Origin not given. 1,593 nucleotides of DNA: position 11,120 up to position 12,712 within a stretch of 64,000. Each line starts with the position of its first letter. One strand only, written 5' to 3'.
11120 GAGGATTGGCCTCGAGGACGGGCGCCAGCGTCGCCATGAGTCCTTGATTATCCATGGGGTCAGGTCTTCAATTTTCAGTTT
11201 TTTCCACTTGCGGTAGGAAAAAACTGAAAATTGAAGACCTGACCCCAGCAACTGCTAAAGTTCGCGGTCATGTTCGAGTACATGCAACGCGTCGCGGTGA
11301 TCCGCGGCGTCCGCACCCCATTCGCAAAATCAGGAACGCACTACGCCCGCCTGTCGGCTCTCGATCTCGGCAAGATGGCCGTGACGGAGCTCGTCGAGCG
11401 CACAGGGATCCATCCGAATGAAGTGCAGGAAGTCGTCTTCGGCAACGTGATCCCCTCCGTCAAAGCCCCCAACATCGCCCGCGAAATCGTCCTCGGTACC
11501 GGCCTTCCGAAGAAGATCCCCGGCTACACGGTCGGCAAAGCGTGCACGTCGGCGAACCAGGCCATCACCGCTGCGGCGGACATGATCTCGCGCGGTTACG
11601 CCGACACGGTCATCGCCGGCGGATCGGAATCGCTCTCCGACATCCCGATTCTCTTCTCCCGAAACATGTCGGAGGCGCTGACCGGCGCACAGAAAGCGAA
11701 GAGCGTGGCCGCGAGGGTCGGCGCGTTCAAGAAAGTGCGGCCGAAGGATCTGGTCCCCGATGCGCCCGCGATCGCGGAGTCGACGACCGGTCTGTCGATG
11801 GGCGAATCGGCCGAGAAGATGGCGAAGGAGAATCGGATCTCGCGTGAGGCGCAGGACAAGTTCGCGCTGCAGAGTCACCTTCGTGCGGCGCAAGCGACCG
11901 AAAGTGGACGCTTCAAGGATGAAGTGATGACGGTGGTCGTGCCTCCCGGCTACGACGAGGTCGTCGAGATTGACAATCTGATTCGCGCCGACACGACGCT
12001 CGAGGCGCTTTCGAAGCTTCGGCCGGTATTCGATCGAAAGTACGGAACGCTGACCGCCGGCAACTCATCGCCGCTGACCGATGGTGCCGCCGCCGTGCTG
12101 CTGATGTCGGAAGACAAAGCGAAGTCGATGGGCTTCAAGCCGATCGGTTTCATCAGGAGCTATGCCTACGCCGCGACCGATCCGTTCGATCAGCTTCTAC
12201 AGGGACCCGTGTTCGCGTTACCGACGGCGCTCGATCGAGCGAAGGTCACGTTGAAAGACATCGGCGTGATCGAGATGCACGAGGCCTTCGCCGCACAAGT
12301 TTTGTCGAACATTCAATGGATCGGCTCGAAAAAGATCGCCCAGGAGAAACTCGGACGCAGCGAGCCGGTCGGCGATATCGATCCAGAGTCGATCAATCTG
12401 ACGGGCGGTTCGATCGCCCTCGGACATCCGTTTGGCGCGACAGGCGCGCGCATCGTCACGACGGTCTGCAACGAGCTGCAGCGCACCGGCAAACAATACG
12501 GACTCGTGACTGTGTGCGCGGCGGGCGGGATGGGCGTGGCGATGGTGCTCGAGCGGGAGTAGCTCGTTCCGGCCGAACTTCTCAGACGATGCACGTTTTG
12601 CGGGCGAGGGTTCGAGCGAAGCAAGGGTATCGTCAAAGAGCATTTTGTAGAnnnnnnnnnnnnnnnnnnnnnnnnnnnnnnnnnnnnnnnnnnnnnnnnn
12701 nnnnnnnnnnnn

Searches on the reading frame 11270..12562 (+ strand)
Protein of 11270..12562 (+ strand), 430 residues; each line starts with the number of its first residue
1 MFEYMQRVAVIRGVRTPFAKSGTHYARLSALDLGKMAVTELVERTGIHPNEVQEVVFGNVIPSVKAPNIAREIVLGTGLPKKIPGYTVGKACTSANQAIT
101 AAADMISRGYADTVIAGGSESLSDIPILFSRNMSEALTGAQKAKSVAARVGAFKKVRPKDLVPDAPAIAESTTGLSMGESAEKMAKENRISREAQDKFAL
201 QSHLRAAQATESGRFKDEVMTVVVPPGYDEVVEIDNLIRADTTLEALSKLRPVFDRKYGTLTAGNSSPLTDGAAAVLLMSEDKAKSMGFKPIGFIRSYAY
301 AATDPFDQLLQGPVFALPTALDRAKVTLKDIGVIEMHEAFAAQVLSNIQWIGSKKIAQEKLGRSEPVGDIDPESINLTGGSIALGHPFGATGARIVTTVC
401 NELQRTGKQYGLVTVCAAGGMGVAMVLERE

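Call 89: search_protein_families(library=pfam, proteins=[window:11270-12562:+], max_evalue=0.00001)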
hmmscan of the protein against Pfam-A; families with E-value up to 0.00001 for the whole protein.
window:11270-12562:+ (430 aa): 3 families
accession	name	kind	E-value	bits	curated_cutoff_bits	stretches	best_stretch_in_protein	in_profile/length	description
PF00108.29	Thiolase_N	-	9.5e-73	245.2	26.4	1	8-282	1-260/260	Thiolase, N-terminal domain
PF02803.24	Thiolase_C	-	9.7e-41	138.7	27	1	290-429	2-123/123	Thiolase, C-terminal domain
PF00109.32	ketoacyl-synt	-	6.7e-06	26.3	20.8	1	84-145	166-227/252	Beta-ketoacyl synthase, N-terminal domain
